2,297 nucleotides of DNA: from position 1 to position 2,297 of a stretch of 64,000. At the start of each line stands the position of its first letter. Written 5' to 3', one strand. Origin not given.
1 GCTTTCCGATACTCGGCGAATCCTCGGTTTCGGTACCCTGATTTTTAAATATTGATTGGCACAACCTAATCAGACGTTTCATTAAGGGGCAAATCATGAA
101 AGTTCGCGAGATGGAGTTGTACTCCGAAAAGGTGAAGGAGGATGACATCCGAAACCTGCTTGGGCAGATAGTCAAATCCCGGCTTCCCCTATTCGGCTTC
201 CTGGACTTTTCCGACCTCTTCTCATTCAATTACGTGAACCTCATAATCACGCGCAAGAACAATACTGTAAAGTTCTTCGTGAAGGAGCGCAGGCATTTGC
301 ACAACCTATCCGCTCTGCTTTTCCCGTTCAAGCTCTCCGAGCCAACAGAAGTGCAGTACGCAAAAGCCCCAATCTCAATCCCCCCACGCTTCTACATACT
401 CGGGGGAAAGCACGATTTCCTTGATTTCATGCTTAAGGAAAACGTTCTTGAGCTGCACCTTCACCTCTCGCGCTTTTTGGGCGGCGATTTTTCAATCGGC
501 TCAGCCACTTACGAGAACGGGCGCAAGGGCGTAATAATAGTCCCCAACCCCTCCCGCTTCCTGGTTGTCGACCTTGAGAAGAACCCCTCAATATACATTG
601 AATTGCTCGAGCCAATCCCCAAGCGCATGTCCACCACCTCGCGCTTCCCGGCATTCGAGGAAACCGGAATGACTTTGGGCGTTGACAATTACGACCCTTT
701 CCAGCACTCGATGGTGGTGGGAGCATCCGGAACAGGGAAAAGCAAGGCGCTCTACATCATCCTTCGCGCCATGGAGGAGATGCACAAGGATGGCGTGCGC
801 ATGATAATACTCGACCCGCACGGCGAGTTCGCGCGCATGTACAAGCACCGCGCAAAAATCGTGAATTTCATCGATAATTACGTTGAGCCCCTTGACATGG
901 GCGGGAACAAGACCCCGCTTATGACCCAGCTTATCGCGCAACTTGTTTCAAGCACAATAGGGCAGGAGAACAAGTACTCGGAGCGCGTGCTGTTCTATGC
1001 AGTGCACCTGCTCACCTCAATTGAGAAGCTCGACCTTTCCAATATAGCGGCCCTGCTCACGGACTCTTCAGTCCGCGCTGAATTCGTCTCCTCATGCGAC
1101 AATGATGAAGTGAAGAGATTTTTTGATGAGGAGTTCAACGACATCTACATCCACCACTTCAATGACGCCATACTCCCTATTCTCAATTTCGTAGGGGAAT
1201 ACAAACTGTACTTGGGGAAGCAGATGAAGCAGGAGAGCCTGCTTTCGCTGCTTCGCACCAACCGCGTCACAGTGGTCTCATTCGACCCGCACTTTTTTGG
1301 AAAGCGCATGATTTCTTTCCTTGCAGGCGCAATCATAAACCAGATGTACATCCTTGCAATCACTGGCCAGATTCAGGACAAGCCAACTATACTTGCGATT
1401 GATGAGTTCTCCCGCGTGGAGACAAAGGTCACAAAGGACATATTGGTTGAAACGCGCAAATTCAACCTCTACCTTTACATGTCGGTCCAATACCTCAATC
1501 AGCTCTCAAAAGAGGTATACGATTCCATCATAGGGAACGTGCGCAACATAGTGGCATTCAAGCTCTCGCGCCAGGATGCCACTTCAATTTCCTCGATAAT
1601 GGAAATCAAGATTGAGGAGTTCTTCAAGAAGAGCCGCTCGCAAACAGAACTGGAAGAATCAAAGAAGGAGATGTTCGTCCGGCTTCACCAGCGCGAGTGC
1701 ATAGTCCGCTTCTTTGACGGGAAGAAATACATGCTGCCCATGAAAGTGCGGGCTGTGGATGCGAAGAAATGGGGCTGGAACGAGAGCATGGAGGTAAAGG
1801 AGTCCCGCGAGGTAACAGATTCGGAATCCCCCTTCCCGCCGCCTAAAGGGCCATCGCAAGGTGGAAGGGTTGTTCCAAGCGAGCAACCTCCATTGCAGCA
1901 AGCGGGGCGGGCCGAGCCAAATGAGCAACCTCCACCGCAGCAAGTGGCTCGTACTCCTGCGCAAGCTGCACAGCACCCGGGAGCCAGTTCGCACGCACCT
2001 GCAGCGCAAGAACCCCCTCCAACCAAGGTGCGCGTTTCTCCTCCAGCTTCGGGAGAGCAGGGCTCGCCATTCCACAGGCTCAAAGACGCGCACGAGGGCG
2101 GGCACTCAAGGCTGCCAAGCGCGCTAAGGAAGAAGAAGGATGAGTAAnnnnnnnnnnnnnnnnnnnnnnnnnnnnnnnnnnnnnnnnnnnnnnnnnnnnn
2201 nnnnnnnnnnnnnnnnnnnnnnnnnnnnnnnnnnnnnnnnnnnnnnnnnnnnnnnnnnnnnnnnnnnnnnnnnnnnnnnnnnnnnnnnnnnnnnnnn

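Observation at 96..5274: Translationally coupled operon: HerA/FtsK-type ATPase plus two paralogous cysteine-ladder proteins of unknown family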

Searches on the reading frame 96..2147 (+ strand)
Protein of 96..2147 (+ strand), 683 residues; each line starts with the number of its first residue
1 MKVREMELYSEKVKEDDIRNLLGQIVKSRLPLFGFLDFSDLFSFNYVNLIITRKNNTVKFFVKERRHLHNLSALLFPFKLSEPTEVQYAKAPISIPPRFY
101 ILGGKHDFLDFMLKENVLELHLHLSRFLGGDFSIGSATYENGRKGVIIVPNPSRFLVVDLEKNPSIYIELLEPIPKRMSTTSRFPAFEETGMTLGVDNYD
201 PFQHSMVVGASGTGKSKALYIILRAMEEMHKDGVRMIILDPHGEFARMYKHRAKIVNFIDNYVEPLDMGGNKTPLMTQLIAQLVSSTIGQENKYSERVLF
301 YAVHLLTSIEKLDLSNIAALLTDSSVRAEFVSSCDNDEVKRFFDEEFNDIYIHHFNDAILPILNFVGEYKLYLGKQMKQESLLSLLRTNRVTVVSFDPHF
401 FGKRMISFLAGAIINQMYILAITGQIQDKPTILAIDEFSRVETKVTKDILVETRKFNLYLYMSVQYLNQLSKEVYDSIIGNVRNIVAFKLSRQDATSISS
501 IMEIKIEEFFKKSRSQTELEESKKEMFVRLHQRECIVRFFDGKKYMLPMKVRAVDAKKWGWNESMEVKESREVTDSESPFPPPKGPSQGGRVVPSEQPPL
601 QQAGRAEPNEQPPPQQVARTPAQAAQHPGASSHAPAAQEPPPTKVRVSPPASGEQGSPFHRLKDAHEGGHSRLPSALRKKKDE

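Call 3: search_protein_families(library=pfam, proteins=[window:96-2147:+], max_evalue=0.01)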
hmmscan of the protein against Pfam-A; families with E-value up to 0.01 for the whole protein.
window:96-2147:+ (683 aa): 5 families
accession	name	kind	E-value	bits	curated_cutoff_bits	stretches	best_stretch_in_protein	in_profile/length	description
PF01935.23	DUF87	-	4.6e-10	40.4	23.2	1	203-258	24-81/220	Helicase HerA, central domain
PF10412.15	TrwB_AAD_bind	-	2.5e-07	30.4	20.5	1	203-262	16-74/387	Type IV secretion-system coupling protein DNA-binding domain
PF01580.24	FtsK_SpoIIIE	-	0.00039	20.4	24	1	203-247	40-86/221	FtsK/SpoIIIE family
PF02534.20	T4SS-DNA_transf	-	0.0029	17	20.1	0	198-270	39-107/468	Type IV secretory system Conjugative DNA transfer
PF00910.28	RNA_helicase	-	0.0045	17.9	21.5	0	206-287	2-78/105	RNA helicase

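Call 4: search_protein_families(library=ncbifam, proteins=[window:96-2147:+], max_evalue=0.01)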
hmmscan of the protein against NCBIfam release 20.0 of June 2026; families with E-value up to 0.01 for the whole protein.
window:96-2147:+ (683 aa): 6 families
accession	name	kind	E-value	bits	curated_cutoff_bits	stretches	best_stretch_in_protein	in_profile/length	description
NF053655.1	CedD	equivalog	1.5e-07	30.5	600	1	192-256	211-271/527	DNA-translocating ATPase CedD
NF042943.1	HerA_antiphage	equivalog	5.9e-06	25.1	800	1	203-258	157-210/566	anti-phage-associated helicase HerA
NF045973.1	conju_CD1115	equivalog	1.1e-05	24.5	250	0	203-250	25-68/442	VirD4-like conjugal transfer protein, CD1115 family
NF040819.1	helicase_HerA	equivalog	0.00023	19.8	970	1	203-272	157-226/561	DNA double-strand break repair helicase HerA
TIGR02759.1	TraD_Ftype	equivalog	0.00025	20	521.35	1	202-261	176-234/566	type IV conjugative transfer system coupling protein TraD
NF033849.1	ser_rich_anae_1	subfamily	0.0047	14.3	650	0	447-528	1051-1127/1163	serine-rich protein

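Call 19: find_homologous_proteins(query=window:96-2147:+, max_evalue=0.001)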
Query window:96-2147:+ (683 aa): 303 proteins with E <= 0.001 among 8000 candidates; the best 120 are listed.
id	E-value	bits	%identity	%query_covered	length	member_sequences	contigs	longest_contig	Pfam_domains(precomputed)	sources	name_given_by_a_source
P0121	0.0e+0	1278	85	100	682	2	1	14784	PF10412.16,PF01935.24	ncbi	-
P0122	0.0e+0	1145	76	100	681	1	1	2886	PF10412.16,PF01935.24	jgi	-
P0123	0.0e+0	1043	68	100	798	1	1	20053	PF10412.16,PF01935.24,PF01580.25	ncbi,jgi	jgi:hypothetical protein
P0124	1.6e-295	1000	72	88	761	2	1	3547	PF10412.16,PF01935.24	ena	-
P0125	1.5e-292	990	70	92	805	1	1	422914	PF10412.16,PF01935.24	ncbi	-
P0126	1.2e-291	987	75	83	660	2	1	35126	PF10412.16,PF01935.24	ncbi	ncbi:MAG: type IV secretion system DNA-binding domain-containing protein [Candidatus Anstonellaceae 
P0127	1.7e-291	986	72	88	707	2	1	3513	PF10412.16,PF01935.24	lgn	-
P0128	6.2e-290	981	66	99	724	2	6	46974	PF10412.16,PF01935.24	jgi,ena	-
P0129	2.0e-289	980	68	93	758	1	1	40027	PF01935.24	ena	-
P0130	3.1e-276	936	73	82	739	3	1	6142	PF10412.16,PF01935.24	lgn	-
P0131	2.7e-269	913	66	91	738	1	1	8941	PF01935.24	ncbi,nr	ncbi:MAG: DUF87 domain-containing protein [Candidatus Micrarchaeota archaeon]|nr:DUF87 domain-contai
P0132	3.7e-267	906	67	84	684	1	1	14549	PF10412.16,PF01935.24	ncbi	-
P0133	4.7e-266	902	61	95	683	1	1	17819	PF10412.16,PF01935.24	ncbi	ncbi:MAG: DUF87 domain-containing protein [Candidatus Micrarchaeota archaeon]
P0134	6.8e-264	895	61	98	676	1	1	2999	PF10412.16,PF01935.24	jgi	-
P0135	1.9e-260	884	65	84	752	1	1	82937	PF10412.16,PF01935.24,PF01580.25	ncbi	ncbi:MAG: helicase HerA domain-containing protein [Candidatus Bilamarchaeaceae archaeon]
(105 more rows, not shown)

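Call 22: find_related_loci(query=A3, collection=genome_contigs, flank=10000)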
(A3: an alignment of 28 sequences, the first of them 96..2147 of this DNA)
Query A3 (683 aa) in genome_contigs; peptide patterns used: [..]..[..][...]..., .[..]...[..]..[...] (x = any residue, [..] = any of these).
177 stretches matched a pattern; 79 encode a relative of the query (tblastn E <= 1e-3); 78 distinct loci.
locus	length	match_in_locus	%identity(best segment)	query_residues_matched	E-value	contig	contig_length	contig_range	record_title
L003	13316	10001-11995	68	1-682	0e+0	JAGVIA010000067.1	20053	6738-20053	MAG: archaeon isolate DeMMO2_7 c_000000014547, whole genome shotgun sequence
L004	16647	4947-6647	75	1-568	0e+0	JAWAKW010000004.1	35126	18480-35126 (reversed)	MAG: Candidatus Anstonellaceae archaeon isolate SRBZ-1_202007_bins_105 SRBZ-1_202007_bins_105_scaffold_4, whole genome s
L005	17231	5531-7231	75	1-568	0e+0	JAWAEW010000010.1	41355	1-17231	MAG: Candidatus Anstonellaceae archaeon isolate QQ_201907_bins_174 QQ_201907_bins_174_scaffold_10, whole genome shotgun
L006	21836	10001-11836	70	1-629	0e+0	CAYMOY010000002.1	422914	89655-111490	MAG TPA_asm: Candidatus Micrarchaeota archaeon isolate binchicken_co66_60 genome assembly, contig: NODE_13_length_422914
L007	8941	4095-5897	66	1-624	0e+0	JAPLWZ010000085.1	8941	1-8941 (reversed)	MAG: Candidatus Micrarchaeota archaeon isolate LacPavin_0920_WC57_MAG_51_7 LacPavin_0920_WC57_scaffold_279951, whole gen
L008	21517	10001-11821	61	1-615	0e+0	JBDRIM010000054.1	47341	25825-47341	MAG: Candidatus Micrarchaeota archaeon isolate MEGAHIT-group-1.587 k141_503758, whole genome shotgun sequence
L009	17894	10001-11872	61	1-641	0e+0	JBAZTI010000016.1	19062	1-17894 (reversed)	MAG: Candidatus Micrarchaeia archaeon isolate SO_2017_GW1_2 NODE_11047_length_19062_cov_1.023026_OW334_2017, whole genom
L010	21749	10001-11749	63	3-599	0e+0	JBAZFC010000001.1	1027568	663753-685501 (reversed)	MAG: Candidatus Micrarchaeia archaeon isolate SO_2017_LW3_140 NODE_4_length_1027568_cov_2.448797_LW162_2017, whole genom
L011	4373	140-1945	62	3-617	0e+0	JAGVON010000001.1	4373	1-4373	MAG: archaeon isolate DeMMO3_23 c_000000016758, whole genome shotgun sequence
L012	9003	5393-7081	66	1-563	0e+0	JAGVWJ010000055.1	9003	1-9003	Candidatus Micrarchaeota archaeon isolate RIFCSPLOWO2_12_FULL_37_11 rifcsplowo2_12_scaffold_12560, whole genome shotgun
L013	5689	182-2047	60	1-641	0e+0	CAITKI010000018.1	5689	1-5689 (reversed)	uncultured Candidatus Micrarchaeota archaeon isolate AM-lipid-02-D9_bin-1051 genome assembly, contig: bin-1051:018/154,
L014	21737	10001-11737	63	1-582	0e+0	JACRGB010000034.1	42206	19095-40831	MAG: Candidatus Micrarchaeota archaeon isolate NC_groundwater_1740_Pr3_B-0.1um_41_29 SR-2_scaffold_141_2401365, whole ge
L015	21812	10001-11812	61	1-617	0e+0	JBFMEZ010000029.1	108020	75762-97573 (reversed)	MAG: Candidatus Micrarchaeota archaeon isolate MAG258 MAG258_29, whole genome shotgun sequence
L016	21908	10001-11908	59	1-642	0e+0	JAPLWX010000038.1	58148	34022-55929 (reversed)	MAG: Candidatus Micrarchaeota archaeon isolate LacPavin_0419_WC90_MAG_54_17 LacPavin_0419_WC90_scaffold_814201, whole ge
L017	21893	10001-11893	59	1-632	0e+0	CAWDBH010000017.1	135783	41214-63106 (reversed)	MAG: uncultured Candidatus Micrarchaeota archaeon isolate MFD01689.bin.2.62 genome assembly, contig: contig_51613, whole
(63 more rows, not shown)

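Call 31: search_solved_structures(query=A3, max_evalue=0.01)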
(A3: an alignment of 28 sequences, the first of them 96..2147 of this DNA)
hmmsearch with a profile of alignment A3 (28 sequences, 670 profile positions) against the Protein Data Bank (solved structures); distinct sequences matched with E-value up to 0.01: 2.
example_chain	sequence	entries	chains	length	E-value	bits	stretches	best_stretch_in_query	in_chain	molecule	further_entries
8wiv_A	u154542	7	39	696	0.00012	23.7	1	203-256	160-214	Helicase HerA central domain-containing protein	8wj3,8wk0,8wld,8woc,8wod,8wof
9x1l_A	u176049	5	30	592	0.0067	18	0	204-270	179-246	DNA helicase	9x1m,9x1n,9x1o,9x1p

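Call 36: find_encoding_contigs(protein=window:96-2147:+, flank=10000, max_places=2)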
Protein window:96-2147:+ (683 aa): no gene with exactly this product is on record in the collection.

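Call 37: find_encoding_contigs(protein=P0121, flank=10000, max_places=2)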
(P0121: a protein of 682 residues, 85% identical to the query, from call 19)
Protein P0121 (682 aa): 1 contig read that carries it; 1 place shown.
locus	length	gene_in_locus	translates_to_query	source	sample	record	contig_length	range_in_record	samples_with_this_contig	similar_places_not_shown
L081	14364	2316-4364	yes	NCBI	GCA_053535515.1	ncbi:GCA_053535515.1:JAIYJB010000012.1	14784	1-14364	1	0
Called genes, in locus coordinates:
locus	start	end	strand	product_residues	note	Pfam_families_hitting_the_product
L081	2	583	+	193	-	?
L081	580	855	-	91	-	PF01900:RNase_P_Rpp14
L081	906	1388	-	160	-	-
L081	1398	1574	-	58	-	PF15919:HicB_lk_antitox (weak)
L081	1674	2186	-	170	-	PF00827:Ribosomal_L15e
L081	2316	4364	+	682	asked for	PF01935:DUF87, PF10412:TrwB_AAD_bind (weak)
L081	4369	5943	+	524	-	-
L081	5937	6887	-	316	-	-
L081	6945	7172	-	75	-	-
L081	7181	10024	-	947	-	PF01139:RtcB, PF14890:Intein_splicing, PF01139:RtcB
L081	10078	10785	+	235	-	-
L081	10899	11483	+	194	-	PF01135:PCMT, PF08704:GCD14, PF00398:RrnaAD (weak), PF05175:MTS (weak), PF13847:Methyltransf_31, PF08241:Methyltransf_11 (faint), PF13649:Methyltransf_25 (weak)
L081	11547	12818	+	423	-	-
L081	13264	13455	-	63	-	PF00313:CSD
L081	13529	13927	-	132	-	PF01641:SelR, PF08271:Zn_Ribbon_TF (faint)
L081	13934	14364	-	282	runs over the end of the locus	?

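Call 44: search_protein_families(library=padloc, proteins=[window:96-2147:+], max_evalue=0.01)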
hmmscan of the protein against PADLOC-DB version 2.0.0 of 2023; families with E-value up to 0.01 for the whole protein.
window:96-2147:+ (683 aa): 11 families
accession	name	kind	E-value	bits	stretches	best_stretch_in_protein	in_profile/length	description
PDLC04140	mad8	-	1.7e-12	45.5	1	190-499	12-263/314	mads_8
PDLC04105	HerA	-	2.8e-09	34.1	1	203-257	167-219/576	-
PDLC04100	HerA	-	2.1e-06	24.7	1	203-338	164-292/580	-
PDLC04103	HerA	-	6.1e-06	22.9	1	203-255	173-222/579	-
PDLC02185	HerA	-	8e-06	22.8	1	203-256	165-216/585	-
PDLC04102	HerA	-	2e-05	21.1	1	203-257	176-234/654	-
PDLC04101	HerA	-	0.00059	16.7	1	203-254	169-218/400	-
PDLC04098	HerA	-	0.0008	16.1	1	204-258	176-237/686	-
PDLC04107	HerA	-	0.00085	16.4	1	203-252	170-217/306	-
PDLC05066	PDC-S68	-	0.0016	14.5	1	205-252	596-643/1202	-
PDLC04099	HerA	-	0.0098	13.2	0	203-248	170-213/214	-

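Call 45: search_protein_families(library=phrogs, proteins=[window:96-2147:+], max_evalue=0.01)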
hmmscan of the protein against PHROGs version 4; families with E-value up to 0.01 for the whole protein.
window:96-2147:+ (683 aa): 3 families
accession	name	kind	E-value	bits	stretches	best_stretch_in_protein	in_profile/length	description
phrog_5156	-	unknown function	5.5e-12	45.6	1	194-500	402-732/824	-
phrog_7035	-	unknown function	9.4e-12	45.1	1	203-254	212-262/969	-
phrog_2666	-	head and packaging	6.6e-10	39.3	1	201-257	320-373/555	terminase large subunit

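Call 51: predict_structure(alignment_id=A3)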
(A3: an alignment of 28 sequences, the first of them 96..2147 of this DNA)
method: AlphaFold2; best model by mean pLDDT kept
length: 683 residues; sequences in the alignment: 28
mean_pLDDT: 76.8   pTM: 0.61
mean pLDDT of the five models: 76.8, 75.5, 74.4, 73.8, 71.7
residues with pLDDT >= 90: 263; 70-90: 232; 50-70: 68; < 50: 120
segments of 3 or more residues with pLDDT < 50: 528-530, 570-683
pLDDT, mean of each block of 10 residues (from residue 1): 84 86 80 59 83 88 81 64 80 71 79 89 88 90 88 88 76 59 89 88 93 90 95 96 91 92 82 84 86 92 93 93 96 95 96 95 92 81 94 94 92 94 91 95 92 82 92 92 90 82 75 59 56 71 74 87 68 41 36 38 36 38 34 36 37 35 34 36 37
secondary structure, 60 per line:
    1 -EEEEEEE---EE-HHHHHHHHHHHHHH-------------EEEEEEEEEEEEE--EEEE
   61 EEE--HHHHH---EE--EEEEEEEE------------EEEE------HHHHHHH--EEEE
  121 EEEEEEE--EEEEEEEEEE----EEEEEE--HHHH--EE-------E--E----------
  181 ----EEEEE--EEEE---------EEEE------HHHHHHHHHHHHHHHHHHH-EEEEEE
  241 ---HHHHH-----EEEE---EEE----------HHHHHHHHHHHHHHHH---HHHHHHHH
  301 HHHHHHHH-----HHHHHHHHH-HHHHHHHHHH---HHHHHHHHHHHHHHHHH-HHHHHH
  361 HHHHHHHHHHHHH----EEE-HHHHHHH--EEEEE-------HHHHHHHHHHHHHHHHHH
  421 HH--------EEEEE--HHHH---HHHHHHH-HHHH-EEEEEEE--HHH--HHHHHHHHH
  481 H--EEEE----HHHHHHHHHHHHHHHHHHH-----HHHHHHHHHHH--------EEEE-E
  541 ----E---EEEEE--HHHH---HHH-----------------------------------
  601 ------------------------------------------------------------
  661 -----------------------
elements in order (helices of 4 or more, strands of 3 or more residues): E2-8 H15-28 E42-54 E57-63 H66-70 E78-85 E98-101 H108-114 E117-127 E130-139 E144-149 H152-155 E185-189 E192-195 E205-208 H215-233 E235-240 H244-248 E254-257 E261-263 H274-289 H293-308 H314-322 H324-333 H337-353 H355-373 E378-380 H382-388 E391-395 H403-422 E431-435 H438-441 H445-451 H453-456 E458-464 H472-481 E484-487 H492-510 H516-526 E535-538 E549-553 H556-559
